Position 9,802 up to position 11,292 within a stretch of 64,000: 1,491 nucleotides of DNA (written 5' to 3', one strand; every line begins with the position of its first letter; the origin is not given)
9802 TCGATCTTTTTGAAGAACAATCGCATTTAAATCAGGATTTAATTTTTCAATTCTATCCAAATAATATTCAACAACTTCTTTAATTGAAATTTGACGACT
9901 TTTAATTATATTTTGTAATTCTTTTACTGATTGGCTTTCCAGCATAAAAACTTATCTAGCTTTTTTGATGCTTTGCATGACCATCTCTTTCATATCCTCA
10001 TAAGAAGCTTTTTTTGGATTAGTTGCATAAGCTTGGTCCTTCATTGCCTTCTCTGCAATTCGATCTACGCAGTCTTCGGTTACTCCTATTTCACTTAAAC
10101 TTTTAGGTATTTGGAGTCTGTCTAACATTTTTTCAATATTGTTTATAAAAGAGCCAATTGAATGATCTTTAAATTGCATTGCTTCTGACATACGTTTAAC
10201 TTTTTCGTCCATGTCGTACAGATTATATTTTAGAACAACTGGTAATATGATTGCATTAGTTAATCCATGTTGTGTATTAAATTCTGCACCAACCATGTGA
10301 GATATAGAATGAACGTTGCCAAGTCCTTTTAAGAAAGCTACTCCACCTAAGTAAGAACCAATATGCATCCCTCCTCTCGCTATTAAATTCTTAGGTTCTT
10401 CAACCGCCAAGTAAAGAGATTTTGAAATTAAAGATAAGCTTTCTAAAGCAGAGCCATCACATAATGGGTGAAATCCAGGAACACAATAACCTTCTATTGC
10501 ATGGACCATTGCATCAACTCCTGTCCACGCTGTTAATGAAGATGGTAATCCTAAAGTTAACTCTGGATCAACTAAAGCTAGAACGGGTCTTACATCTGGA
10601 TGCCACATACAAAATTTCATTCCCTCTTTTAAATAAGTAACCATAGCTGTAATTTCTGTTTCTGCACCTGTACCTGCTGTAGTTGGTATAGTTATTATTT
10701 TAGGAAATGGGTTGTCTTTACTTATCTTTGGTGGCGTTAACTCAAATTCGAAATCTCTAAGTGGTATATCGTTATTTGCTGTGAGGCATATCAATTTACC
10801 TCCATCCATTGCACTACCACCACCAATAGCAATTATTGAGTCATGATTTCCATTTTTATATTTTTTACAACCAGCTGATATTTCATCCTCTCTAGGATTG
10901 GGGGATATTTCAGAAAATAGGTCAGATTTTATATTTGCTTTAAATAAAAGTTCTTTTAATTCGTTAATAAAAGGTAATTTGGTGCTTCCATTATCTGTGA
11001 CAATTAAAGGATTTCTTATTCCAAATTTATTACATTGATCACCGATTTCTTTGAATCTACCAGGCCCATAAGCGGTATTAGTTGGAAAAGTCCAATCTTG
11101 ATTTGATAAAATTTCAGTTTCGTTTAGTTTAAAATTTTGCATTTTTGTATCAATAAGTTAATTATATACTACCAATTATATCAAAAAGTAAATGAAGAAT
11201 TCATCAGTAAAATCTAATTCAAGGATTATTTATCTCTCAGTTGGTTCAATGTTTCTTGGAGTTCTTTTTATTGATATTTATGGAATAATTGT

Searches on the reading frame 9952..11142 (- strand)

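Call 55: search_protein_families(library=ncbifam, proteins=[window:9952-11142:-], max_evalue=0.00001)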
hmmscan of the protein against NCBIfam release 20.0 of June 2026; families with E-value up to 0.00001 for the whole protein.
window:9952-11142:- (396 aa): 15 families
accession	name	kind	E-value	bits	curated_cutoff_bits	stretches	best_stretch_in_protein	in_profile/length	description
NF058672.1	4HyButDHCUPNE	equivalog_domain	1e-88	298.1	500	1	21-391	8-377/378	4-hydroxybutyrate dehydrogenase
TIGR02638.1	lactal_redase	equivalog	5e-80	269.1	523.15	1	23-387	10-378/379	lactaldehyde reductase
NF041833.1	Fe_ADH_ErcA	equivalog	8.1e-79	265.5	550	1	24-389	12-379/382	alcohol dehydrogenase-like regulatory protein ErcA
NF007911.0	PRK10624.1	equivalog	4e-76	256.4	537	1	24-388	12-378/382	lactaldehyde reductase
NF053866.1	CholDhdGbsBBac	equivalog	3e-70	236.8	550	1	13-388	8-387/392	choline dehydrogenase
NF010378.0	PRK13805.1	equivalog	4.7e-65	219.9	951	1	20-393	462-865/872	bifunctional acetaldehyde-CoA/alcohol dehydrogenase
NF007363.0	PRK09860.1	equivalog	3.9e-62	210.6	581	1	26-385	15-376/383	L-threonine dehydrogenase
NF050025.1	SulfAcetaldRedSarD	equivalog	2.7e-53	181.2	700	1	23-389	11-382/385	sulfoacetaldehyde reductase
NF011998.0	PRK15454.1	equivalog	2.7e-49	167.9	556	1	16-386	23-389/395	ethanolamine utilization ethanol dehydrogenase EutG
TIGR04266.1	NDMA_methanol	equivalog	1.2e-42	146.2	625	1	24-326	20-322/420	NDMA-dependent methanol dehydrogenase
TIGR03405.1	Phn_Fe-ADH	equivalog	4.5e-42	144.1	423.7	1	41-369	22-346/355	iron-containing alcohol dehydrogenase PsrA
NF011717.0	PRK15138.1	equivalog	1.3e-23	83.7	645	1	18-366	7-360/387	alcohol dehydrogenase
NF041822.1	daptide_DH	equivalog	7e-14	51.5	300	1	47-211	5-167/363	daptide-type RiPP biosynthesis dehydogenase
NF006941.0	PRK09423.1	subfamily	5.8e-11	41.8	336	1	18-123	6-108/367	glycerol dehydrogenase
NF053832.1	GlycoaldRedHalo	equivalog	8e-06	25.2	550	0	20-118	8-103/363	glycolaldehyde reductase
